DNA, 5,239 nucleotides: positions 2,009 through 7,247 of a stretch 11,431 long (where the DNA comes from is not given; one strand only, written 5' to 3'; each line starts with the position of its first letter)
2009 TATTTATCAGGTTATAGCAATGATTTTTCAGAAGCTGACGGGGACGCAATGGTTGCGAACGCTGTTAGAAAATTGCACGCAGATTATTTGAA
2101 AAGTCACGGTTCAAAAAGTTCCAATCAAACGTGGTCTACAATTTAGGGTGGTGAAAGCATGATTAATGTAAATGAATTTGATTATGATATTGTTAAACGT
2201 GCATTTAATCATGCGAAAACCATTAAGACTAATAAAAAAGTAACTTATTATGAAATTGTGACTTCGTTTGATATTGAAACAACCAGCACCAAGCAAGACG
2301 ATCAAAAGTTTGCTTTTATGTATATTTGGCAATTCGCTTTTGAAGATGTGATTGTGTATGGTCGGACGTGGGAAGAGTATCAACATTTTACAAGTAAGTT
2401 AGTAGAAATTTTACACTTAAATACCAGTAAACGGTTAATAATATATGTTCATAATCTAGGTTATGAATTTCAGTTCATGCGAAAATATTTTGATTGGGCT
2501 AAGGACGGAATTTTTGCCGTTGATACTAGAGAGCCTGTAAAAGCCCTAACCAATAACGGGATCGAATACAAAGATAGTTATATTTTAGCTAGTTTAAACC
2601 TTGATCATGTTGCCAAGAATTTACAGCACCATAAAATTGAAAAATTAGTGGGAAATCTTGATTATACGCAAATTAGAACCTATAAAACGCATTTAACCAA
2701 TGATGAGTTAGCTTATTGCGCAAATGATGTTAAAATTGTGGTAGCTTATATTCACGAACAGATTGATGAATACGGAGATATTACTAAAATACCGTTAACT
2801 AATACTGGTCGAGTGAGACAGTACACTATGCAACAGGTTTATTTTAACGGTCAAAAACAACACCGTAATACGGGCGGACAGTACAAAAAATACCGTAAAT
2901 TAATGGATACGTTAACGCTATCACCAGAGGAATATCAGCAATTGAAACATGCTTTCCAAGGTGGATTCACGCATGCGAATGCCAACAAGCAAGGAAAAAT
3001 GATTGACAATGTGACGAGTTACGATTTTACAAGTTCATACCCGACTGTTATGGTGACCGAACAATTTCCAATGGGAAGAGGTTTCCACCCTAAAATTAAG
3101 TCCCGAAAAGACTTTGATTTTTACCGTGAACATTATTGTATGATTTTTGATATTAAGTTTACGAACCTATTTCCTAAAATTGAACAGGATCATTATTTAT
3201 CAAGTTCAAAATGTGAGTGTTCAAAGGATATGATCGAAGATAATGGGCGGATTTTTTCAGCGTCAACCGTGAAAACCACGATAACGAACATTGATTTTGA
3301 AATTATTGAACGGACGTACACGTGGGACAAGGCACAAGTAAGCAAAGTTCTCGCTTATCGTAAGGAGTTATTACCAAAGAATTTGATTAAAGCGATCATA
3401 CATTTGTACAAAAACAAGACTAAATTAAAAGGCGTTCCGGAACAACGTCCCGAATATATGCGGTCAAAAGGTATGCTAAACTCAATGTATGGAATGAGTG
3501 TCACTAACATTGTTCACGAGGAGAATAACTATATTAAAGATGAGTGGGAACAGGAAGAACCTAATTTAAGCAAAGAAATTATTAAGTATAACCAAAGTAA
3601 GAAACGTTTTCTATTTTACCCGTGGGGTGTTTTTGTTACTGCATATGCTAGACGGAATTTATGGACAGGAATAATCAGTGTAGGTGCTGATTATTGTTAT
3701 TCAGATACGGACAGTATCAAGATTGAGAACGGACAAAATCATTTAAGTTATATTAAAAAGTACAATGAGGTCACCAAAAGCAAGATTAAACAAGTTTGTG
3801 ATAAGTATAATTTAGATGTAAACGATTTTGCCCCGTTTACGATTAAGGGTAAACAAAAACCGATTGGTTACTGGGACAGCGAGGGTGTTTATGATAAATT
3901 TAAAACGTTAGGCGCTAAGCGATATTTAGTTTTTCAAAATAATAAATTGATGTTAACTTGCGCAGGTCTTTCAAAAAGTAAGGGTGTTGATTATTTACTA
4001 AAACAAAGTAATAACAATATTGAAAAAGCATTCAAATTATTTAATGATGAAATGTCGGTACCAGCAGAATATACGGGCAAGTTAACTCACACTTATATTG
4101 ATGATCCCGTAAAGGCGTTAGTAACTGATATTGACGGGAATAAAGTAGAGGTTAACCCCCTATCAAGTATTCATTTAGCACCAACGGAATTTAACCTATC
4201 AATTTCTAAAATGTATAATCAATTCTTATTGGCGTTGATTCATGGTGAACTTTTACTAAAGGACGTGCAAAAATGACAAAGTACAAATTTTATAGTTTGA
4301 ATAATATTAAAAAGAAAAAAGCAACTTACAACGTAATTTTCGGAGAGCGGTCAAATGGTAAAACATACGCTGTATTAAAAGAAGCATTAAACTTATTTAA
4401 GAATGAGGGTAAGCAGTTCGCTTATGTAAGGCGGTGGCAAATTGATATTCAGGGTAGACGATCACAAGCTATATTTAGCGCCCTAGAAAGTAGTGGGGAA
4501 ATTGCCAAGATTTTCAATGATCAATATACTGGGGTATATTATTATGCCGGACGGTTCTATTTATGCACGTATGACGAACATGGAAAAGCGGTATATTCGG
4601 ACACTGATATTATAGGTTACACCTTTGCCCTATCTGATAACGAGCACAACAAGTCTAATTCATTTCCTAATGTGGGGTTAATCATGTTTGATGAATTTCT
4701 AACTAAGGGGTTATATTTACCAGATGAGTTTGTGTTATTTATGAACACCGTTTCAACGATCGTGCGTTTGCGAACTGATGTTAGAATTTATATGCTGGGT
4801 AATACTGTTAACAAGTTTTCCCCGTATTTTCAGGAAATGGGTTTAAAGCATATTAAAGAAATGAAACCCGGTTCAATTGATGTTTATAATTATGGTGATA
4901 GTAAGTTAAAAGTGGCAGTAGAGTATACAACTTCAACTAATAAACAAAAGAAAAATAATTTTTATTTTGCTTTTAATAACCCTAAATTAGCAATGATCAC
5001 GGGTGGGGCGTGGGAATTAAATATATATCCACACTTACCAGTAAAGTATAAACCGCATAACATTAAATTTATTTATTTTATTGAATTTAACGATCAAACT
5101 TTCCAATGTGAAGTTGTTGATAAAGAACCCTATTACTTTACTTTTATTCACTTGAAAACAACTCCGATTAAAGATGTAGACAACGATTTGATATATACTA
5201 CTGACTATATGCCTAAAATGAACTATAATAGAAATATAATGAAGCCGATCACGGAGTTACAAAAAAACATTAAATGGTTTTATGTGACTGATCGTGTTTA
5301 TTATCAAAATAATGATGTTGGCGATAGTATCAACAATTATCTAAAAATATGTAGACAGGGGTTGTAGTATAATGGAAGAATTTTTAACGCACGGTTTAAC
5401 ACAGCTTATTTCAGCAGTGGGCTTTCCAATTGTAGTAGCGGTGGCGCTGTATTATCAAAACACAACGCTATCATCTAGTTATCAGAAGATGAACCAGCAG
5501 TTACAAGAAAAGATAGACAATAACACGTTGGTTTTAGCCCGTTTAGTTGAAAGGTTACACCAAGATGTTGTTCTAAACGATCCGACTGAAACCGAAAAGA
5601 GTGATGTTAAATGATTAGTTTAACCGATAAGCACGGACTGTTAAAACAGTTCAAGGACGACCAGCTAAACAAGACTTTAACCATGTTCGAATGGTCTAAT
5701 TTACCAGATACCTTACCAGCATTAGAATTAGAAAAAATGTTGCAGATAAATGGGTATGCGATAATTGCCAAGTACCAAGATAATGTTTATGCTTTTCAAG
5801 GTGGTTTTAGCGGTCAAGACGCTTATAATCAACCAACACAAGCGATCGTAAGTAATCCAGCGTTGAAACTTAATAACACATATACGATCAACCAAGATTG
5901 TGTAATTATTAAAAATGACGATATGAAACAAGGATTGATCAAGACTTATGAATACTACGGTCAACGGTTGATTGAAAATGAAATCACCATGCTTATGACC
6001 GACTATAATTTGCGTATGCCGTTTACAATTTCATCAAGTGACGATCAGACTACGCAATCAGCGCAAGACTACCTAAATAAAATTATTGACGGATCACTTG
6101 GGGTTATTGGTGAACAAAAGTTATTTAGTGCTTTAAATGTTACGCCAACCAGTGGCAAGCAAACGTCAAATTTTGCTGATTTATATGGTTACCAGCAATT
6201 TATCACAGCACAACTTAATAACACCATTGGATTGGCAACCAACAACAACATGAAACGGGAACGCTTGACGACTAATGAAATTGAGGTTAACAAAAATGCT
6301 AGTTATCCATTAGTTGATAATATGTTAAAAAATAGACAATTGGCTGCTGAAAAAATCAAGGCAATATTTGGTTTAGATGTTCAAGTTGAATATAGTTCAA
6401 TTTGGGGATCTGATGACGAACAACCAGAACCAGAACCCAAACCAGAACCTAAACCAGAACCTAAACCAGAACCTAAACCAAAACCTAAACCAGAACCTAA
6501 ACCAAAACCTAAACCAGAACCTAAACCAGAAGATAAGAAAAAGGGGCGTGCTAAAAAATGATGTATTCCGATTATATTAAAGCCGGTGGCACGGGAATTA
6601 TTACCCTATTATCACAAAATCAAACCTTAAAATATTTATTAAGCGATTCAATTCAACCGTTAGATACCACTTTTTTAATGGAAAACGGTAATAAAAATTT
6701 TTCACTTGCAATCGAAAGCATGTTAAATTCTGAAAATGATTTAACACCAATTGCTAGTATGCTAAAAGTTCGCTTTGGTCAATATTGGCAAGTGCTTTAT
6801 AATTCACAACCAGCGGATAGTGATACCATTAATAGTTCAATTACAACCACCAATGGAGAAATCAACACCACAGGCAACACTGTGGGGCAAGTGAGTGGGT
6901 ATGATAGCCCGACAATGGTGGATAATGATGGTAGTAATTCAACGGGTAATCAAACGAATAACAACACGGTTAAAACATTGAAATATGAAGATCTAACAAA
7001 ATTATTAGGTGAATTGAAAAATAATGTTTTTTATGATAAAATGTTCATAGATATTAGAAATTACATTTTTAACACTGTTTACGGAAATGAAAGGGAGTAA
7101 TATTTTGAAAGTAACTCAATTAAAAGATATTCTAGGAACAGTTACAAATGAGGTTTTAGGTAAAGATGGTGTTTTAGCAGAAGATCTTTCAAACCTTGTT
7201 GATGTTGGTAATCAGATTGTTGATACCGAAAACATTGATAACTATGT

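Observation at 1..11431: The window is a complete, ITR-bounded, protein-primed mini-podovirus genome with every gene on one strand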

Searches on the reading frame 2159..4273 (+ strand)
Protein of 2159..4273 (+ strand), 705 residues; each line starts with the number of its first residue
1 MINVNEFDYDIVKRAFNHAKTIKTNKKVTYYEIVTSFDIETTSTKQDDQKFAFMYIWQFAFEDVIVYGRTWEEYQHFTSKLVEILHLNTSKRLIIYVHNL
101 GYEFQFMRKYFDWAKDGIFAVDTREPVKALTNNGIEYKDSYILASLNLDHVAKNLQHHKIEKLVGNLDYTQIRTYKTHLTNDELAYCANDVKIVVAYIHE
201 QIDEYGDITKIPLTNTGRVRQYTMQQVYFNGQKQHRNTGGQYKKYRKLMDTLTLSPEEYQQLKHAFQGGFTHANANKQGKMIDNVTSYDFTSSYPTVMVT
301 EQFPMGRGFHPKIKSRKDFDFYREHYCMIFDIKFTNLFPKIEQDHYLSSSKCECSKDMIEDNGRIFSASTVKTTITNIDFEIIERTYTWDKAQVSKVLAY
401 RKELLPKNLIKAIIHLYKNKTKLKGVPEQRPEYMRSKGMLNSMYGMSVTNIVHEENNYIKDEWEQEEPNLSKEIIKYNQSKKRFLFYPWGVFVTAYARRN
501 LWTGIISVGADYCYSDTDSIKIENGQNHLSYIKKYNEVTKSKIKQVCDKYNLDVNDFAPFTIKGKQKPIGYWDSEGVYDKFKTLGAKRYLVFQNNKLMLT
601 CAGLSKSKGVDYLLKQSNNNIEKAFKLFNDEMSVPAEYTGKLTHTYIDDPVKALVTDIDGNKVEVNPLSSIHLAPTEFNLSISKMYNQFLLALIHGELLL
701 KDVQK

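Call 6: search_protein_families(library=pfam, proteins=[window:2159-4273:+], max_evalue=0.01)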
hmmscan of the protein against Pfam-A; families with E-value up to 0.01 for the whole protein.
window:2159-4273:+ (705 aa): 1 family
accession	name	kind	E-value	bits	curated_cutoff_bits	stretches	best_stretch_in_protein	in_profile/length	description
PF03175.18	DNA_pol_B_2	-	9.9e-16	58.1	25.8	1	153-483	111-420/468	DNA polymerase type B, organellar and viral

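Call 8: search_protein_families(library=phrogs, proteins=[window:2159-4273:+], max_evalue=0.01)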
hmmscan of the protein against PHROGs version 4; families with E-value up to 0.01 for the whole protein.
window:2159-4273:+ (705 aa): 1 family
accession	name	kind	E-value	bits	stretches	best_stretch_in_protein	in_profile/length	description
phrog_1907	-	DNA, RNA and nucleotide metabolism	7.1e-76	257.1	1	21-662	5-584/629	DNA polymerase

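Call 10: search_dna_similar(query=window:2159-4273:+, collection=phages, mode=protein, max_rows=30)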
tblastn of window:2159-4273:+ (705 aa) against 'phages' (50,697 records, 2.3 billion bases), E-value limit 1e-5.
Records with a match: 177; places in all: 177; records where one place covers at least 80% of the query: 28.
Best place of each record, by identity: <60% 177.
By first word of the organism name: Bacillus 101; Clostridium 21; Bacteriophage 18; Salmonella 8; Arthrobacter 6; Enterococcus 3; Streptococcus 3; Amedibacillus 2; Glutamicibacter 2; Rhizobium 2; and 10 more.
By host as written in the record: - 41; Bacillus subtilis 13; Clostridium perfringens 11; Bacillus cereus 11; Bacillus thuringiensis subsp. kurstaki ATCC 33679 7; Bacillus thuringiensis subspecies kurstaki 6; Salmonella enterica subsp. enterica serovar Enteritidis PT1 4; Bacillus pumilus 4; and 45 more.
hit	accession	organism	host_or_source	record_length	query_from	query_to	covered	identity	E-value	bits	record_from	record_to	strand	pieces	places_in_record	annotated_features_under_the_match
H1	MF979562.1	Pectobacterium phage DU_PP_III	Pectobacterium sp.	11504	21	698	96%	51.0%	0e+0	714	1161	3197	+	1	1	DNA polymerase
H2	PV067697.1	Enterobacter phage Entb_47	Enterobacter hormaechei 156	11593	21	696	96%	49.6%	0e+0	678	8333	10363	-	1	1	hypothetical protein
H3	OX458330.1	Acinetobacter phage Phanie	wastewater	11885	22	696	96%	49.3%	0e+0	679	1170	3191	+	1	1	DNA polymerase, phage-associated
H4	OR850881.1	Salmonella phage S.Kent 1-2-1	Salmonella enterica subsp. enterica ...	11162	24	696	95%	49.4%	0e+0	676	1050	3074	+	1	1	record has no annotation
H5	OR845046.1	Salmonella phage S.Ent 1-35-3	Salmonella enterica subsp. enterica ...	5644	27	698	95%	48.6%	0e+0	647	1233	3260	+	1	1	record has no annotation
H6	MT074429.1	Salmonella phage astrithr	Salmonella enterica subsp. enterica ...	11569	27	698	95%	48.5%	0e+0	654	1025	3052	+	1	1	hypothetical protein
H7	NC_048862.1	Salmonella phage astrithr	Salmonella enterica subsp. enterica ...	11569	27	698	95%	48.5%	0e+0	654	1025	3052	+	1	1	DNA polymerase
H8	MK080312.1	Salmonella phage Astrid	Salmonella enterica subsp. enterica ...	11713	27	698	95%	48.5%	0e+0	653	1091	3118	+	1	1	DNA polymerase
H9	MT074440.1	Salmonella phage assan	Salmonella enterica subsp. enterica ...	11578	27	698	95%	48.5%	0e+0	652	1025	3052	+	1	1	hypothetical protein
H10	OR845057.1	Salmonella phage S.Ent 1-35-3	Salmonella enterica subsp. enterica ...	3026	27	687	94%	49.0%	0e+0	644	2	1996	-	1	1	record has no annotation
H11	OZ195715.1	Vibrio phage K58 g2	Seawater and oysters mix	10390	20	696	96%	47.4%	0e+0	642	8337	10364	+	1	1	DNA polymerase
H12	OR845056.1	Salmonella phage S.Ent 1-35-3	Salmonella enterica subsp. enterica ...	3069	27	681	93%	48.6%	0e+0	643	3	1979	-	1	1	record has no annotation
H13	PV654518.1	Shigella phage vB_SHGBLB0004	Shigella flexneri (EUROGROUP BIOLAB ...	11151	23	690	95%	42.1%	1e-173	556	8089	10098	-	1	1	hypothetical protein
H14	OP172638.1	Amedibacillus phage AD70P2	Amedibacillus_QUJU_s CSC70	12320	4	683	96%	34.7%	4e-92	320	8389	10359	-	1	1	DNA polymerase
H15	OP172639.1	Amedibacillus phage AD70P3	Amedibacillus_QUJU_s CSC70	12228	4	683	96%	34.5%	6e-92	319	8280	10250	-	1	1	DNA polymerase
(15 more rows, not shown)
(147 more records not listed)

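Call 99: find_encoding_contigs(protein=window:2159-4273:+, flank=10000, max_places=10)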
Protein window:2159-4273:+ (705 aa): 8 contigs read that carry it; 3 places shown.
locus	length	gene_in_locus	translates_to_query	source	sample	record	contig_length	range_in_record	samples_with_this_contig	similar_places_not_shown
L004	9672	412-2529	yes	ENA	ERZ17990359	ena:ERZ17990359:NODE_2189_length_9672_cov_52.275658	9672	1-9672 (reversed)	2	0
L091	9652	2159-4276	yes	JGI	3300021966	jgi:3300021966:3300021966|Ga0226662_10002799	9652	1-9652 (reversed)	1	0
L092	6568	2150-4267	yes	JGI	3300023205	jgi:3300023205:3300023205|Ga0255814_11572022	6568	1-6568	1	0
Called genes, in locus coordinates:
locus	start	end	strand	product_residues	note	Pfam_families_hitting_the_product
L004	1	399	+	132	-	?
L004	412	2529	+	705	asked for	PF03175:DNA_pol_B_2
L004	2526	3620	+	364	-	PF05894:Podovirus_Gp16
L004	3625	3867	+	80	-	-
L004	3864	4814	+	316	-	-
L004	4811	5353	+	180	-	-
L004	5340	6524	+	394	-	PF25622:Phi29_MCP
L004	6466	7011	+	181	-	-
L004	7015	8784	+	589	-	-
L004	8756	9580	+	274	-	PF01183:Glyco_hydro_25, PF08230:CW_7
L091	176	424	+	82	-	-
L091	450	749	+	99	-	-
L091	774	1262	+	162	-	-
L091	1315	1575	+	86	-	-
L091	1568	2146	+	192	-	-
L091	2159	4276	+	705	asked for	PF03175:DNA_pol_B_2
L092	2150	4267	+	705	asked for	PF03175:DNA_pol_B_2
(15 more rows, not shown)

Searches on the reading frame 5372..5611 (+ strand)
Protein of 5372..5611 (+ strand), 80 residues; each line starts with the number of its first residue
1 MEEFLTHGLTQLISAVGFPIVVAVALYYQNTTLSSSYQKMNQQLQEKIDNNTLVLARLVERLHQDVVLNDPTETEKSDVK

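Call 6: search_protein_families(library=pfam, proteins=[window:5372-5611:+], max_evalue=0.01)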
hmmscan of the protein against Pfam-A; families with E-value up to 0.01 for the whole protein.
window:5372-5611:+ (80 aa): 0 families

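Call 8: search_protein_families(library=phrogs, proteins=[window:5372-5611:+], max_evalue=0.01)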
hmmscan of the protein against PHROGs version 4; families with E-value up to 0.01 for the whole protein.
window:5372-5611:+ (80 aa): 2 families
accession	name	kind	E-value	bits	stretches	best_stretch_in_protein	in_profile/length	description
phrog_4898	-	lysis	5.9e-09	37.1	1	9-51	4-54/62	holin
phrog_9829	-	unknown function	0.0012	20.2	1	9-64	3-58/95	-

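Call 105: search_protein_families(library=ncbifam, proteins=[window:5372-5611:+], max_evalue=0.01)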
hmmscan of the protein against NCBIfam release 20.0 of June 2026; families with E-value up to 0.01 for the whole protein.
window:5372-5611:+ (80 aa): 0 families

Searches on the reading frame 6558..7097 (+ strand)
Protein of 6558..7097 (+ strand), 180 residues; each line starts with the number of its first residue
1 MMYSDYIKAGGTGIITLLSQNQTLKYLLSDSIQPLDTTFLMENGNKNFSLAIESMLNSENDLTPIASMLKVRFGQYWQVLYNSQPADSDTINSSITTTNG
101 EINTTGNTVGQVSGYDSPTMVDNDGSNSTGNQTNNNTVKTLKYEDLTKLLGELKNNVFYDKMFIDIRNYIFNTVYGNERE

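Call 6: search_protein_families(library=pfam, proteins=[window:6558-7097:+], max_evalue=0.01)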
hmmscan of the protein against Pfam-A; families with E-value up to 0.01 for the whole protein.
window:6558-7097:+ (180 aa): 0 families

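Call 8: search_protein_families(library=phrogs, proteins=[window:6558-7097:+], max_evalue=0.01)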
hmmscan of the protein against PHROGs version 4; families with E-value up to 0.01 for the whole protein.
window:6558-7097:+ (180 aa): 0 families

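Call 57: search_solved_structures(query=A4, max_evalue=1)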
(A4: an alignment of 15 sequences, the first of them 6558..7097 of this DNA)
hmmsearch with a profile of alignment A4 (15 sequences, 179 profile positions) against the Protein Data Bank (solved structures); distinct sequences matched with E-value up to 1: 2.
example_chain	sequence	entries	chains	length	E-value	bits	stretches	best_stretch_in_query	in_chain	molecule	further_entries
5nfj_A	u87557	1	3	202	0.43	13.5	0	62-84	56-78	Mitochondrial ribonuclease P protein 1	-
8cbo_E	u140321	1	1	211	0.76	12.7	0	62-84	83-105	tRNA methyltransferase 10 homolog C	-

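Call 64: find_homologous_proteins(query=window:6558-7097:+, max_evalue=0.001)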
Query window:6558-7097:+ (180 aa): 333 proteins with E <= 0.001 among 436 candidates; the best 120 are listed.
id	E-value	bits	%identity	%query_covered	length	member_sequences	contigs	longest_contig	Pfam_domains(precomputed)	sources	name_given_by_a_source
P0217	2.2e-110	384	100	100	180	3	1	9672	-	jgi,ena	-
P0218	3.9e-99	347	89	100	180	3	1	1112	-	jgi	-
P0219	4.8e-99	347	89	99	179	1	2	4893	-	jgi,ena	-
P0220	7.7e-99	346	90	100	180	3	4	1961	-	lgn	-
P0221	9.2e-92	323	82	100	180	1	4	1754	-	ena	-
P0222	5.4e-89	314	82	100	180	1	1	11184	-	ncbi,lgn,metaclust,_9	metaclust:\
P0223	8.2e-89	314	81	100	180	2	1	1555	-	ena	-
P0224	2.0e-88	313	81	99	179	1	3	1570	-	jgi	-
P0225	2.6e-87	309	79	100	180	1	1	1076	-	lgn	-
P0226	3.0e-87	309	79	99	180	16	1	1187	-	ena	-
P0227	9.0e-87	307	78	100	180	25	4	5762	-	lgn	-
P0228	1.3e-86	307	78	100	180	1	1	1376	-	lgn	-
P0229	2.0e-86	306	79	100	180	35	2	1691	-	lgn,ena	-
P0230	4.4e-86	305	78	100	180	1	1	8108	-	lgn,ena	-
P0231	2.9e-85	302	78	100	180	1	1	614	-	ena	-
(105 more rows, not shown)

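Call 75: search_protein_families(library=phrogs, alignment_id=A4, max_evalue=0.01)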
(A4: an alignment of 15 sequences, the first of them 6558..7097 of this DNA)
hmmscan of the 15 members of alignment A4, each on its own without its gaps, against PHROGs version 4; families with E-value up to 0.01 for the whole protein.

A. member 1, window:6558-7097:+ (180 aa): 0 families

B. families by the number of members that match (of 15 scanned): 0 families

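Call 105: search_protein_families(library=ncbifam, proteins=[window:6558-7097:+], max_evalue=0.01)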
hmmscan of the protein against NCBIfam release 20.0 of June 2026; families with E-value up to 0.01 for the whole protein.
window:6558-7097:+ (180 aa): 0 families
